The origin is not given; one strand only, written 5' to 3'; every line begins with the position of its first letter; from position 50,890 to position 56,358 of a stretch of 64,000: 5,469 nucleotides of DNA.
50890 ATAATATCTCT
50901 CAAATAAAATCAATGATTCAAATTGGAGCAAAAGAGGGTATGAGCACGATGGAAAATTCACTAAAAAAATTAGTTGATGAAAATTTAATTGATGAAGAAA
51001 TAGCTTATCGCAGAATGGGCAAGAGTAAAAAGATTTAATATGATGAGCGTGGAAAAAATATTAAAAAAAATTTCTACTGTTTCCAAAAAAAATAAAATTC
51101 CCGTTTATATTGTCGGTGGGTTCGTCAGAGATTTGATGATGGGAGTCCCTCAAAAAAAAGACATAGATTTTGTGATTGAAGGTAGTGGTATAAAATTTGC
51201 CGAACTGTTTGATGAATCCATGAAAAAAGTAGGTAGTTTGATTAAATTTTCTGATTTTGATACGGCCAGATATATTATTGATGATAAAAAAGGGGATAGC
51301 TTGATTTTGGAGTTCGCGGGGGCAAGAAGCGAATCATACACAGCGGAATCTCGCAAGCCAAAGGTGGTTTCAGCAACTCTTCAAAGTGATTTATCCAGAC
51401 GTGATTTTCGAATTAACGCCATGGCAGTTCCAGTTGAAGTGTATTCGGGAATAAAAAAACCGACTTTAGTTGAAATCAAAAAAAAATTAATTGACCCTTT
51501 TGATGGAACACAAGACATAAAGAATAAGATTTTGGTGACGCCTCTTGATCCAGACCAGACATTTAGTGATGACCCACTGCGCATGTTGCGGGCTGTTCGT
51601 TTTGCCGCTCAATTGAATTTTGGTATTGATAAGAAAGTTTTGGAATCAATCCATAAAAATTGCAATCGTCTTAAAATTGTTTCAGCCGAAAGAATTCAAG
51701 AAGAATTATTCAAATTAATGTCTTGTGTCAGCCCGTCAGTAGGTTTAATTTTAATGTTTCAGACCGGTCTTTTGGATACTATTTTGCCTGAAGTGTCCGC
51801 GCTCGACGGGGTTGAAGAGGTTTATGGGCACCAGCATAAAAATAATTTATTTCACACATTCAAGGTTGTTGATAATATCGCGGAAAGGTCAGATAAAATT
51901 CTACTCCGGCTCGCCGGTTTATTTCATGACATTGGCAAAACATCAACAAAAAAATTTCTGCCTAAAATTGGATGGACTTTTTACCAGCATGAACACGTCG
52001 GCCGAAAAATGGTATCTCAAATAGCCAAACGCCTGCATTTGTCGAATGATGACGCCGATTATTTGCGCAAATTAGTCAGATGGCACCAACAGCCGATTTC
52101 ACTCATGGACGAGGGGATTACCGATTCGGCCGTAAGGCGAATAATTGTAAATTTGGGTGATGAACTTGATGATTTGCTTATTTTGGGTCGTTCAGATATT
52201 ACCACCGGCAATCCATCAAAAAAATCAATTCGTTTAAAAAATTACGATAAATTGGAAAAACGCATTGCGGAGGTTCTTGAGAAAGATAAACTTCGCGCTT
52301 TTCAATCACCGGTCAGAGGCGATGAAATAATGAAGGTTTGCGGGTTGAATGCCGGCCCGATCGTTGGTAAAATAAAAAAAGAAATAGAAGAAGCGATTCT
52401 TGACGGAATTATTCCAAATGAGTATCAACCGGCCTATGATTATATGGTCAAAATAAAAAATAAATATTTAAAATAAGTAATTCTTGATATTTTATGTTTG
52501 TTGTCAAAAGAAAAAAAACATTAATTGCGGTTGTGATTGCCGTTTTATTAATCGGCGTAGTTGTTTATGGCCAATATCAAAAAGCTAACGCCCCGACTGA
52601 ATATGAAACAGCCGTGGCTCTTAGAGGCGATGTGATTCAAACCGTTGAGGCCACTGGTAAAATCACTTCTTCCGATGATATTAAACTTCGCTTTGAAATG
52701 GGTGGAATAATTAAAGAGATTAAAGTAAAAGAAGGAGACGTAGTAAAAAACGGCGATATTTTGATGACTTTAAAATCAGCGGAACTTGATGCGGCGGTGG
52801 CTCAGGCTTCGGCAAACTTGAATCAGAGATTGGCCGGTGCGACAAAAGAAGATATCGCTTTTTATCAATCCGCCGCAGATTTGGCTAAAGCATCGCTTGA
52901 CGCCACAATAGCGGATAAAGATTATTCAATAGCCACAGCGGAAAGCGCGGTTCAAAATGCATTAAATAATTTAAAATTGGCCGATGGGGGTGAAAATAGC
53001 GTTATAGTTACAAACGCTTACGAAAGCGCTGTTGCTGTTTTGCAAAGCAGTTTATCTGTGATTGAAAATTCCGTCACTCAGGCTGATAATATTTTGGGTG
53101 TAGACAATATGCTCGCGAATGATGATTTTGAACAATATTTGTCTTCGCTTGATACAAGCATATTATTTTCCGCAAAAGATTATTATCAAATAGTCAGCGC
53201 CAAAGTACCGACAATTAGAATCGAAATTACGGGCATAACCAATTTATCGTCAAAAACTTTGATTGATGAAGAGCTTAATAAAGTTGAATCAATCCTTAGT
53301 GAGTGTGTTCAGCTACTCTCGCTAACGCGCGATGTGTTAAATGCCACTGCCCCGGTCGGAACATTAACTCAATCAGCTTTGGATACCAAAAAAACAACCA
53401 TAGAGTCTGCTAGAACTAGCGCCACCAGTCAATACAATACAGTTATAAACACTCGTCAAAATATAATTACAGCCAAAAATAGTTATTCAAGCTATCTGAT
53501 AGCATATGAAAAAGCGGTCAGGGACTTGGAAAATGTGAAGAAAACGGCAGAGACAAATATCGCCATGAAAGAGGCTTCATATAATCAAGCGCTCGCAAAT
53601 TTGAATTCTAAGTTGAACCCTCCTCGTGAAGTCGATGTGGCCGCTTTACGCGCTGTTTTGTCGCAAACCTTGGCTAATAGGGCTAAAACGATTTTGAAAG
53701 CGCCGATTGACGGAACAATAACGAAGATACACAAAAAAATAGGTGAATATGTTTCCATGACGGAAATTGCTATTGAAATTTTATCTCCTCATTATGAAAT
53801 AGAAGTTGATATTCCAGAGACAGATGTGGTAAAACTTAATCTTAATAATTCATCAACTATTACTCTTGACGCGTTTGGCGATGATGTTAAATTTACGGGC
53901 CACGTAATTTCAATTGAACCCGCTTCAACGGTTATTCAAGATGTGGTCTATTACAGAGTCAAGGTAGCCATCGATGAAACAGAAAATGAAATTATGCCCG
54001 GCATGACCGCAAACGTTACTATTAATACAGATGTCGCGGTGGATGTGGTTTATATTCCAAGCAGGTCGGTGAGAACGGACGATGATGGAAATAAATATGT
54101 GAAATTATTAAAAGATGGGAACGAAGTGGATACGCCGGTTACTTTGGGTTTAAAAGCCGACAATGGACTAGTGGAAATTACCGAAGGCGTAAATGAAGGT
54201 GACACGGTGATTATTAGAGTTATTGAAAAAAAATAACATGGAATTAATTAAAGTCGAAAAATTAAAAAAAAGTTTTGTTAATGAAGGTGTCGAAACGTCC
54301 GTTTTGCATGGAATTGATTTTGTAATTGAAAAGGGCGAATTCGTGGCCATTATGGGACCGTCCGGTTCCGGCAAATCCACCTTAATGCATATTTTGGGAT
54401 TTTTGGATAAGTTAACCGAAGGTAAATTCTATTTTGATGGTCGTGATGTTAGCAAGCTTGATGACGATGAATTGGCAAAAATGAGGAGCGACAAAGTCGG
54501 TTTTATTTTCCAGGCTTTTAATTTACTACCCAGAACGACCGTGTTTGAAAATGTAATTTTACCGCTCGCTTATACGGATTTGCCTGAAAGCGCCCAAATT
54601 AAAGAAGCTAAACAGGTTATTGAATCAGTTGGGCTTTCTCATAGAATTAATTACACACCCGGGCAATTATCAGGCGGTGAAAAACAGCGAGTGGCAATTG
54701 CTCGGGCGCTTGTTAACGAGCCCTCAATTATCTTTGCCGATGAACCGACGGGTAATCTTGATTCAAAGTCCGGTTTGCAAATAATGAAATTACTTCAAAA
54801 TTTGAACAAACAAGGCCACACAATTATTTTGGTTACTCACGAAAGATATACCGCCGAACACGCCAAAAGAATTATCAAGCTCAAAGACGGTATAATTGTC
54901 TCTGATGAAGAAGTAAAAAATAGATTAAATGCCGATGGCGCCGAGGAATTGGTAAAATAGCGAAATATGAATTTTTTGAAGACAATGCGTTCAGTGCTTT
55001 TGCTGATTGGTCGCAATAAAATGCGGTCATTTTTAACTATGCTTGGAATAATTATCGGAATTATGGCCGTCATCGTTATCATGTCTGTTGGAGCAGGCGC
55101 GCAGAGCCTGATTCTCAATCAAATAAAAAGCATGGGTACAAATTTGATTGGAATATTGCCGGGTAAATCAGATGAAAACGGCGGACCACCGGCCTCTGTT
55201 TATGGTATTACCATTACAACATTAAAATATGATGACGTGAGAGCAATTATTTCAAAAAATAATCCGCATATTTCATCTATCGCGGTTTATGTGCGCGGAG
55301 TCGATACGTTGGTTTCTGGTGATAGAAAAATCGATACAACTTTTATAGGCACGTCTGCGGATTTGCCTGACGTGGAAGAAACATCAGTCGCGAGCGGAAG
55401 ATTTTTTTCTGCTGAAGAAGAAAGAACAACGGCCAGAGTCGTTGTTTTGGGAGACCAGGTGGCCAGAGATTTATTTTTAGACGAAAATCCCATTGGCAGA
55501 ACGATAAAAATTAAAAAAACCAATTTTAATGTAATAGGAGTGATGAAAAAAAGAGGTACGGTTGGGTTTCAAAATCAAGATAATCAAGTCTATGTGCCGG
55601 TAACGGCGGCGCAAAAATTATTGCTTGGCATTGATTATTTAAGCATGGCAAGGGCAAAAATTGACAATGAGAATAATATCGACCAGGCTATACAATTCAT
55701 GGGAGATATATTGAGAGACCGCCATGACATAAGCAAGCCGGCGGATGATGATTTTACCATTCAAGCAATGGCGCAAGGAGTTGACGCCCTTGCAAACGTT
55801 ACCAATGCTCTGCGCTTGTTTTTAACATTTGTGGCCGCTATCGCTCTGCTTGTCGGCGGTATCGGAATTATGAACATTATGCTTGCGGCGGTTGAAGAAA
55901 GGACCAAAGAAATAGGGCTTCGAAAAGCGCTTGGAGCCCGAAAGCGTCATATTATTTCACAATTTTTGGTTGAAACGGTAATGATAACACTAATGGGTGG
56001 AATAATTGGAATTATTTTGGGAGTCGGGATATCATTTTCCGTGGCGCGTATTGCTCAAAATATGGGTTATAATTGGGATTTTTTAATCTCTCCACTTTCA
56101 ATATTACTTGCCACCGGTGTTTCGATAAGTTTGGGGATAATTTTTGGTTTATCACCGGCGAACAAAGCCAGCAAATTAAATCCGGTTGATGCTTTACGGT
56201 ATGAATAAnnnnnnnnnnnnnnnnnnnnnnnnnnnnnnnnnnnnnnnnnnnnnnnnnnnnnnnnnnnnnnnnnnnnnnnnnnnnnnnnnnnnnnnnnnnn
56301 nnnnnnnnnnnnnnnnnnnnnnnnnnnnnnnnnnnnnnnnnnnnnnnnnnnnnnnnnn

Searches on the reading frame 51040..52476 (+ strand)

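Call 8: search_protein_families(library=pfam, proteins=[window:51040-52476:+], max_evalue=0.00001)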
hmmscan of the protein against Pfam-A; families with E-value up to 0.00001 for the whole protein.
window:51040-52476:+ (478 aa): 3 families
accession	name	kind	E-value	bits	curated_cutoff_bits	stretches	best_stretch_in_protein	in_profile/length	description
PF01743.26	PolyA_pol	-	1.8e-24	86.9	23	1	22-165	1-125/126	Poly A polymerase head domain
PF12627.12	PolyA_pol_RNAbd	-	4.7e-18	65.2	22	1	193-253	1-61/64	Probable RNA and SrmB- binding site of polymerase A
PF01966.28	HD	-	8.6e-11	42.6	22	1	279-365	14-102/116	HD domain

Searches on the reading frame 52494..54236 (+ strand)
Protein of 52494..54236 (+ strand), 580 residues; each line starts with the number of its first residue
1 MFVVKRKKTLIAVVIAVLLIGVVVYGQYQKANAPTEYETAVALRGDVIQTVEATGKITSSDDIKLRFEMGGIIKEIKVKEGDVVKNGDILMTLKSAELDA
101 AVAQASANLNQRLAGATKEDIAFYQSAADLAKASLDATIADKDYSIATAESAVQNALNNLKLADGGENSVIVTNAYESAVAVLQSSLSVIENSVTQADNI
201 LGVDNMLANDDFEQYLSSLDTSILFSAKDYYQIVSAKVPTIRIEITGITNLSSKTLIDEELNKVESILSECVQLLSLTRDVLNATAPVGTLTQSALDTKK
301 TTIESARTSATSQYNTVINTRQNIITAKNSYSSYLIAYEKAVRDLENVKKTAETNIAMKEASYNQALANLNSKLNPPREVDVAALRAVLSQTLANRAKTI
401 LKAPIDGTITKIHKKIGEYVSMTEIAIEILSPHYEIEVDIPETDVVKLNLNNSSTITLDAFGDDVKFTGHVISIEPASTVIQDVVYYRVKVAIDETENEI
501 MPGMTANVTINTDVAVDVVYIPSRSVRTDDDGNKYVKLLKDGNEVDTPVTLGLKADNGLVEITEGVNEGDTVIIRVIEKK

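Call 8: search_protein_families(library=pfam, proteins=[window:52494-54236:+], max_evalue=0.00001)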
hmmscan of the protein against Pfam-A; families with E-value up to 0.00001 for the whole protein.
window:52494-54236:+ (580 aa): 3 families
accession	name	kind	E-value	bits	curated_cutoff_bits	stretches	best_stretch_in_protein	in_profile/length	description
PF13437.12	HlyD_3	-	8e-14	52.7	22.2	1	401-503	2-106/106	HlyD family secretion protein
PF16576.10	HlyD_D23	-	1.2e-12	48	30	1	389-506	99-214/214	Barrel-sandwich domain of CusB or HlyD membrane-fusion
PF13533.13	Biotin_lipoyl_2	-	1.6e-08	34.6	29.8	1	70-93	8-31/32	Biotin-lipoyl like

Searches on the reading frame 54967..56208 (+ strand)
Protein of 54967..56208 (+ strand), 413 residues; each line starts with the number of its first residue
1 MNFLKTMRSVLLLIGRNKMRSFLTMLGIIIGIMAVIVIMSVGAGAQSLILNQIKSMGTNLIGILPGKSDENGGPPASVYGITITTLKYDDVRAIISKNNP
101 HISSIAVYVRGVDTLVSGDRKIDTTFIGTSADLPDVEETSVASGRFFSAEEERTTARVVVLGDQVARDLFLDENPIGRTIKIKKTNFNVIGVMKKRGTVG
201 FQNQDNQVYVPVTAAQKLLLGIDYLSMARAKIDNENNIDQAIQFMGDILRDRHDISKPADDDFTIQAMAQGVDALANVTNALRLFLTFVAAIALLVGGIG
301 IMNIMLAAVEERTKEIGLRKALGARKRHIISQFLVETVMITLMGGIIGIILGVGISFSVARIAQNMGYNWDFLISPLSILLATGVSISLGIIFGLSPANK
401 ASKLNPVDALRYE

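Call 8: search_protein_families(library=pfam, proteins=[window:54967-56208:+], max_evalue=0.00001)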
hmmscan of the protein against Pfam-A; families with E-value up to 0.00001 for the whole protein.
window:54967-56208:+ (413 aa): 2 families
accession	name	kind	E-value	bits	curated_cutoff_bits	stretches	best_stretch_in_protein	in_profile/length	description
PF12704.14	MacB_PCD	-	7.4e-45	154.2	27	1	21-241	1-200/207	MacB-like periplasmic core domain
PF02687.27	FtsX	-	2.5e-24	86.1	25.5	1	288-406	2-120/120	FtsX-like permease C-terminal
